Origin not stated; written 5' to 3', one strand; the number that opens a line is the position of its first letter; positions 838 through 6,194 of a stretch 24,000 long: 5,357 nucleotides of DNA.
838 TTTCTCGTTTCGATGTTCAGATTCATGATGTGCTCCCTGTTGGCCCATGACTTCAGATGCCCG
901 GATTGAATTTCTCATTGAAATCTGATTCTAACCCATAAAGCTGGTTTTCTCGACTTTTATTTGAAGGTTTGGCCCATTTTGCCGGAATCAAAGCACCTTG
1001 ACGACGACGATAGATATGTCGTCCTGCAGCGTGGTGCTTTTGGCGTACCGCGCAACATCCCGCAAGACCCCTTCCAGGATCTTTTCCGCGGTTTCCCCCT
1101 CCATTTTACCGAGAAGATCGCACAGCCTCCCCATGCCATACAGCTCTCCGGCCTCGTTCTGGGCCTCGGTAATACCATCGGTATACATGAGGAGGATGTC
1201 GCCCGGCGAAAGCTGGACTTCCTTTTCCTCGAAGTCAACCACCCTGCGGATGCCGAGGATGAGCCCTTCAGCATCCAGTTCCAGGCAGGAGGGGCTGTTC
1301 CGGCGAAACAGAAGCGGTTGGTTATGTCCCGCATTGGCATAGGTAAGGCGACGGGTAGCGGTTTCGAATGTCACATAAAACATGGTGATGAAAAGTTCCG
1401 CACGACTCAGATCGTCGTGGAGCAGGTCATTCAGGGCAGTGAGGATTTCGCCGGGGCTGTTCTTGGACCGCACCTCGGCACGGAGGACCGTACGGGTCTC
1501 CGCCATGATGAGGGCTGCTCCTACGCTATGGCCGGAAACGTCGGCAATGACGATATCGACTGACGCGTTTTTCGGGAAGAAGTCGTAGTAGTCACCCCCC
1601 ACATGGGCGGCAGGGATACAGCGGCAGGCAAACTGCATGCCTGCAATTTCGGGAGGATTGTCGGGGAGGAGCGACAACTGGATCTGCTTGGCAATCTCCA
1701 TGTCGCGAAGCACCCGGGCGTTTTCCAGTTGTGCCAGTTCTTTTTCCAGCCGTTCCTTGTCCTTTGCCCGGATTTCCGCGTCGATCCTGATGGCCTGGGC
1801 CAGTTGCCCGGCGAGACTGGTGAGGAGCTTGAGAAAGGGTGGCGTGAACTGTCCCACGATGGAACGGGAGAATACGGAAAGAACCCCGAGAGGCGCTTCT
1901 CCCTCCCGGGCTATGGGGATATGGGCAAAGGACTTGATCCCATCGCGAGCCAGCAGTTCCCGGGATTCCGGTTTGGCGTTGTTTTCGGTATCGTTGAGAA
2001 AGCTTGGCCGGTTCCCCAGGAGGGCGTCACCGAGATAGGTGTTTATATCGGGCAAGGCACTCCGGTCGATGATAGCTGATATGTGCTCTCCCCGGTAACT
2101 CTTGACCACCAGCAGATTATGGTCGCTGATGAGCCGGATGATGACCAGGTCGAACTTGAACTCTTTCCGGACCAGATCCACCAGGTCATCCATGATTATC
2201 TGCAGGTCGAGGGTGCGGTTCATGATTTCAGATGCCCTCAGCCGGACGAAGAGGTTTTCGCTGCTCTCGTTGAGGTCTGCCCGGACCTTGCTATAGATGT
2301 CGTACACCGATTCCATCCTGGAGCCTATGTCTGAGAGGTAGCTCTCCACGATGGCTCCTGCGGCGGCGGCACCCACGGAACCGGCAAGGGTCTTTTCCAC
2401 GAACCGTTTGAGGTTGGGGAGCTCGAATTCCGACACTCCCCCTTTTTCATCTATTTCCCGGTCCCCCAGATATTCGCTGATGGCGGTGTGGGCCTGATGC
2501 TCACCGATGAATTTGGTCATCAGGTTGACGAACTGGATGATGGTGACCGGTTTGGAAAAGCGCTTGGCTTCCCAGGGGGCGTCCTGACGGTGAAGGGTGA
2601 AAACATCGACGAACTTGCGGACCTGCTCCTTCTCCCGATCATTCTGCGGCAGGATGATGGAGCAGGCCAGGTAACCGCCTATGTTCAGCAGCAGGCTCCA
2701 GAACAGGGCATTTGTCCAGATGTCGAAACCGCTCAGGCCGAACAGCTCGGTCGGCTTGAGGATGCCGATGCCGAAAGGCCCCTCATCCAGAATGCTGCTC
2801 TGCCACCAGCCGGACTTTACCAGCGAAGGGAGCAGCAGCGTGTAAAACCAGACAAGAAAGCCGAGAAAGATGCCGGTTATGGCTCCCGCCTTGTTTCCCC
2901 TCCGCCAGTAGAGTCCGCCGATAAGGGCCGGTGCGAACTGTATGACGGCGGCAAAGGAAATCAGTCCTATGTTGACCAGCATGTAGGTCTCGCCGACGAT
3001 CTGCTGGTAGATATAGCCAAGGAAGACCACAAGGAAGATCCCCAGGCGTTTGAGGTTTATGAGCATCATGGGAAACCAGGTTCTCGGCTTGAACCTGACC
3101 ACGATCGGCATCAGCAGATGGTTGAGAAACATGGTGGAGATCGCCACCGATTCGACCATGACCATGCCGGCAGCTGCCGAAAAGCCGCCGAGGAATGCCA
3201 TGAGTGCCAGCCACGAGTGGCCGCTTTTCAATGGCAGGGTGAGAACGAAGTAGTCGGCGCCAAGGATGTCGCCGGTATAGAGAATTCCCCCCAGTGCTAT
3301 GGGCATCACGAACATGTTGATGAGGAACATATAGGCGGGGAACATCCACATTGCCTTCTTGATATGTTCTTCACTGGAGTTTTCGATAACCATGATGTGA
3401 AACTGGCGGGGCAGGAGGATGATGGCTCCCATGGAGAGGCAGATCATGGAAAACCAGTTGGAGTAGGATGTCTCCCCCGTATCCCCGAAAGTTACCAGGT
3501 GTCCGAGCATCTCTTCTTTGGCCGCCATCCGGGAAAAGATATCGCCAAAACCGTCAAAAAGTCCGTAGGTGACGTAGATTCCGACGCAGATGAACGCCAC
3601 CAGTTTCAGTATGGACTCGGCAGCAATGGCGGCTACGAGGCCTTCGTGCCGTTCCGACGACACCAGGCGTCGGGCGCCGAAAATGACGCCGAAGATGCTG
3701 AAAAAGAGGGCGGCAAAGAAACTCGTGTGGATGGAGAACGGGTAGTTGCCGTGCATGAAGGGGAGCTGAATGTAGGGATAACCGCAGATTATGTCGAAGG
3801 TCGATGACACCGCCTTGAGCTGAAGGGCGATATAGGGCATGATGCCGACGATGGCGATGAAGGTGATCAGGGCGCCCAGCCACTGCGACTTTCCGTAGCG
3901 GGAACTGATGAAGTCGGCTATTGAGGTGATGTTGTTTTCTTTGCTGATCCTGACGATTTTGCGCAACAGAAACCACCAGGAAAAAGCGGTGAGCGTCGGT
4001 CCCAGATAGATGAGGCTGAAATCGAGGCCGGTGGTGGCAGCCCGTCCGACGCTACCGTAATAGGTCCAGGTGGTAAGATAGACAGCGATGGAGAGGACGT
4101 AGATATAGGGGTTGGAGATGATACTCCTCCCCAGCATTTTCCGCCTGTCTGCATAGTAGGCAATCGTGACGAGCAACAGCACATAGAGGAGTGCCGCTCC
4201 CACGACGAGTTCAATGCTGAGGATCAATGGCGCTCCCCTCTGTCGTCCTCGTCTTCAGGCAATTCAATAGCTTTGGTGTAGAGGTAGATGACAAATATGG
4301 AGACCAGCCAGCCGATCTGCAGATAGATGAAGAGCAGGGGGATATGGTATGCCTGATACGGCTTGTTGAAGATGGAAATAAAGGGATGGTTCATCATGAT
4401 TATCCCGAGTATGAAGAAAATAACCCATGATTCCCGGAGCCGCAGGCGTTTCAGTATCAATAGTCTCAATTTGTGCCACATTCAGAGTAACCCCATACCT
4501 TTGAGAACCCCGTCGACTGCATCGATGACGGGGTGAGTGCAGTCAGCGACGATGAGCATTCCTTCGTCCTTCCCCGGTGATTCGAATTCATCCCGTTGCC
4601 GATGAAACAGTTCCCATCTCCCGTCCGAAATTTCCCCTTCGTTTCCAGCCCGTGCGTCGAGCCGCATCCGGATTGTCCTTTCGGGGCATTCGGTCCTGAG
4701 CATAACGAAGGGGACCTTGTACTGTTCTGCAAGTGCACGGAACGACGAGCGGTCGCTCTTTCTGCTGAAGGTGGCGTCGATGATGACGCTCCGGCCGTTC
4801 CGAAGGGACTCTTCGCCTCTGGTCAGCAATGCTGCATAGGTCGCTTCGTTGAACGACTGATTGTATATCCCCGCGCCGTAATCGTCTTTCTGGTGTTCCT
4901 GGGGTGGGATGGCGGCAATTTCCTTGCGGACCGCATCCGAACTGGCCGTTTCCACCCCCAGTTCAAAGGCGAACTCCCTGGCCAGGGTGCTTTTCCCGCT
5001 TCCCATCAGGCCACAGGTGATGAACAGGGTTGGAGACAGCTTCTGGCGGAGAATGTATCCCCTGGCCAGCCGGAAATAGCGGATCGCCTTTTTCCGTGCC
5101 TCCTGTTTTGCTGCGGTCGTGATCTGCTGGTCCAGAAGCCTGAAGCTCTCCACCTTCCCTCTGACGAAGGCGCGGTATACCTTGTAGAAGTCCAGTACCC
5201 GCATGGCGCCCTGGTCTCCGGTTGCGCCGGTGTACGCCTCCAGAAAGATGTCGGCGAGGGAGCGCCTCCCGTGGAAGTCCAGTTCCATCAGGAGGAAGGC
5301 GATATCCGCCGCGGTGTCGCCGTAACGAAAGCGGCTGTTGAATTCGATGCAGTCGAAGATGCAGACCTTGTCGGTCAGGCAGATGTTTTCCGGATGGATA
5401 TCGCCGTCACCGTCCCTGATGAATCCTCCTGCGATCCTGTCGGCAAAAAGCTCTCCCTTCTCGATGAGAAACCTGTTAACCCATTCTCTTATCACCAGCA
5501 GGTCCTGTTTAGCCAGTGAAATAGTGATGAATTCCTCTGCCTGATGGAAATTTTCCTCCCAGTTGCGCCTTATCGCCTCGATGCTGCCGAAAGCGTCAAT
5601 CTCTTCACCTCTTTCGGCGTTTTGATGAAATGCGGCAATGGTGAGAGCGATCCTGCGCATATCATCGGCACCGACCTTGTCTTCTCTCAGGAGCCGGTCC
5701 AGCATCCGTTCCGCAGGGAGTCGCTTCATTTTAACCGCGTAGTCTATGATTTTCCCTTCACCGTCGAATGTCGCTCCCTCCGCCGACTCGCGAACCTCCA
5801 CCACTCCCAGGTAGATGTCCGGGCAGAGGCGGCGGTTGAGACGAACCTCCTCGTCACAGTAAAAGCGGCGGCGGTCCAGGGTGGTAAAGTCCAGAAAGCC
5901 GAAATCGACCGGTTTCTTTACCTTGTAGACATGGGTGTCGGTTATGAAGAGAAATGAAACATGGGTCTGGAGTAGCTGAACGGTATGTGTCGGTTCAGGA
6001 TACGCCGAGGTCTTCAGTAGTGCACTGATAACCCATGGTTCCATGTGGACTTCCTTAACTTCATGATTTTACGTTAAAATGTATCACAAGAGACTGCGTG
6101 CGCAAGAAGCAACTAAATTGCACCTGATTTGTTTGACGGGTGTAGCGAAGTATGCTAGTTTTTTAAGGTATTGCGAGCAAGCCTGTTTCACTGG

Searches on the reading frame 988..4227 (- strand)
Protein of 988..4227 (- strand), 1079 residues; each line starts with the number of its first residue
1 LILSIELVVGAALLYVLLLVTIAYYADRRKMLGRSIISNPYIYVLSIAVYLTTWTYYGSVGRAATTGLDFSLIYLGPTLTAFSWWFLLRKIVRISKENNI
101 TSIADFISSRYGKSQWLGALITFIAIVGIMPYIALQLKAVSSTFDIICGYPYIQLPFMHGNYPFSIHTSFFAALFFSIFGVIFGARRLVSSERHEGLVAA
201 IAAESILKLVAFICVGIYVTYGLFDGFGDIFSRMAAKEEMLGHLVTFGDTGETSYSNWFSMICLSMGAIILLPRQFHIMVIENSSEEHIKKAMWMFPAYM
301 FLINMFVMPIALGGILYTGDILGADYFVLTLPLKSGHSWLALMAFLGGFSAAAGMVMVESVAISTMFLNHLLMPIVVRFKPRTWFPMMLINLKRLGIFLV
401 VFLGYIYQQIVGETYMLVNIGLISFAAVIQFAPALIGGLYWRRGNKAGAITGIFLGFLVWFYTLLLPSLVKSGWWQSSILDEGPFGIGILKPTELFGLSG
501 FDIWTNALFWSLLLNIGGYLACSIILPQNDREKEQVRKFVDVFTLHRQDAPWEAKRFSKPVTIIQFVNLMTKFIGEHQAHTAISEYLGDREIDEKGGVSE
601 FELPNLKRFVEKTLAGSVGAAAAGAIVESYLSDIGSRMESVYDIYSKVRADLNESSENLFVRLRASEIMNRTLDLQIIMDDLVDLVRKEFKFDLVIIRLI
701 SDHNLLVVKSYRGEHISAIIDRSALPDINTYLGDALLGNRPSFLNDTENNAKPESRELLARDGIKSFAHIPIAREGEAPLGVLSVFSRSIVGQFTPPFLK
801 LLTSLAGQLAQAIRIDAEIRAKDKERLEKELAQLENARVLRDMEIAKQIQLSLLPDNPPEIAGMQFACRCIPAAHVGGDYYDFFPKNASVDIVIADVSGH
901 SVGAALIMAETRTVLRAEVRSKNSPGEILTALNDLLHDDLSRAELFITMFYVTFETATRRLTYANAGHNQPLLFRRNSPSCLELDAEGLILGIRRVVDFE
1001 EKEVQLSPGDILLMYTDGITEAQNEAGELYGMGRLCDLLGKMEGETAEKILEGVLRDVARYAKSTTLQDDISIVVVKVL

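Call 29: search_protein_families(library=pfam, proteins=[window:988-4227:-], max_evalue=0.00001)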
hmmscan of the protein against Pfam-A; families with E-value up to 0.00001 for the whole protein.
window:988-4227:- (1079 aa): 3 families
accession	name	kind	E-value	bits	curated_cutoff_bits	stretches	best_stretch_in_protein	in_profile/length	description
PF07228.17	SpoIIE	-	3.6e-54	184.1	25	1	889-1078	4-191/192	Stage II sporulation protein E (SpoIIE)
PF13185.12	GAF_2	-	2.3e-14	54.2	28.6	1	673-813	2-135/136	GAF domain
PF01590.32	GAF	-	9.8e-10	39.5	22.4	1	674-813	1-133/133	GAF domain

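Call 48: find_encoding_contigs(protein=window:988-4227:-, flank=10000, max_places=2)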
Protein window:988-4227:- (1079 aa): no gene with exactly this product is on record in the collection.

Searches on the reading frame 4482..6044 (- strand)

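Call 29: search_protein_families(library=pfam, proteins=[window:4482-6044:-], max_evalue=0.00001)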
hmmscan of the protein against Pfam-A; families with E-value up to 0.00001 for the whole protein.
window:4482-6044:- (520 aa): 1 family
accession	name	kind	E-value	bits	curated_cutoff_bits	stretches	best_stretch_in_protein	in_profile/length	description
PF13671.12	AAA_33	-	3.7e-29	102.3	27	1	340-490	1-143/143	AAA domain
